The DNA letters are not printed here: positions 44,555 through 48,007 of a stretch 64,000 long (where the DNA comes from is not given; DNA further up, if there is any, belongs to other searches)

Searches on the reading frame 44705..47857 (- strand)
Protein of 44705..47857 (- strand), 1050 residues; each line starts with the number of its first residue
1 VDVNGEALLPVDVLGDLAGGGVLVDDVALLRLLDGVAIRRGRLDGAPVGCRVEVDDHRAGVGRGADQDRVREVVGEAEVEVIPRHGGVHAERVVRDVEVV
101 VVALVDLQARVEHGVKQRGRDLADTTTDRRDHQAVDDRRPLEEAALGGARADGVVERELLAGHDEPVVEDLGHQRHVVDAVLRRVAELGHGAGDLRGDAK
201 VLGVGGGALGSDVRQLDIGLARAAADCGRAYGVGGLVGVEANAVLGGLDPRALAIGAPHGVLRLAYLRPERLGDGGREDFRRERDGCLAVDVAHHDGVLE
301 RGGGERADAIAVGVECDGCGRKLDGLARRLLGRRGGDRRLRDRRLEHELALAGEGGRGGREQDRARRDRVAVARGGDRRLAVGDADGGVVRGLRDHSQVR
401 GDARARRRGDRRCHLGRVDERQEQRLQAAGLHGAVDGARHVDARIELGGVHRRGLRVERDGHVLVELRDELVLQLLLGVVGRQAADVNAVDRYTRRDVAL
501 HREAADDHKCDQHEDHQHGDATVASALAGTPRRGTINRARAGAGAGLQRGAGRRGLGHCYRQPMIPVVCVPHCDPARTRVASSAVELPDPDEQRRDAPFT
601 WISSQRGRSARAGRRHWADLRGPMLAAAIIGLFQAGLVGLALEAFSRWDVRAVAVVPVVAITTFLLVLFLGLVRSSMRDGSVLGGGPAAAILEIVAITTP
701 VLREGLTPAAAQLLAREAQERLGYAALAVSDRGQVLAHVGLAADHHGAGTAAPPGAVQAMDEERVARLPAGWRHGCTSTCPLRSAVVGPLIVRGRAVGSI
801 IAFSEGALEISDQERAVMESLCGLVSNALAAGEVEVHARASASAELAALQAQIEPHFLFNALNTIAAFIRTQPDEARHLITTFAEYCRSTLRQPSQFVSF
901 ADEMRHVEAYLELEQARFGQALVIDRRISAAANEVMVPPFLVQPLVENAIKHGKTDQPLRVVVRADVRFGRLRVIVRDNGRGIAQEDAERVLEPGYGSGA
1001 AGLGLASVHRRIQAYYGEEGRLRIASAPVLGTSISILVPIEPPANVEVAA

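Call 82: search_protein_families(library=pfam, proteins=[window:44705-47857:-], max_evalue=0.00001)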
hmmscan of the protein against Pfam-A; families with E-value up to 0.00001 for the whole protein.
window:44705-47857:- (1050 aa): 2 families
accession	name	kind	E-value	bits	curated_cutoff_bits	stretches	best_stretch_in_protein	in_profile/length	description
PF06580.19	His_kinase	-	3.3e-25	88.6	25.2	1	844-921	1-80/81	Histidine kinase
PF02518.31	HATPase_c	-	3.1e-15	57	26.4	1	941-1041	9-110/111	Histidine kinase-, DNA gyrase B-, and HSP90-like ATPase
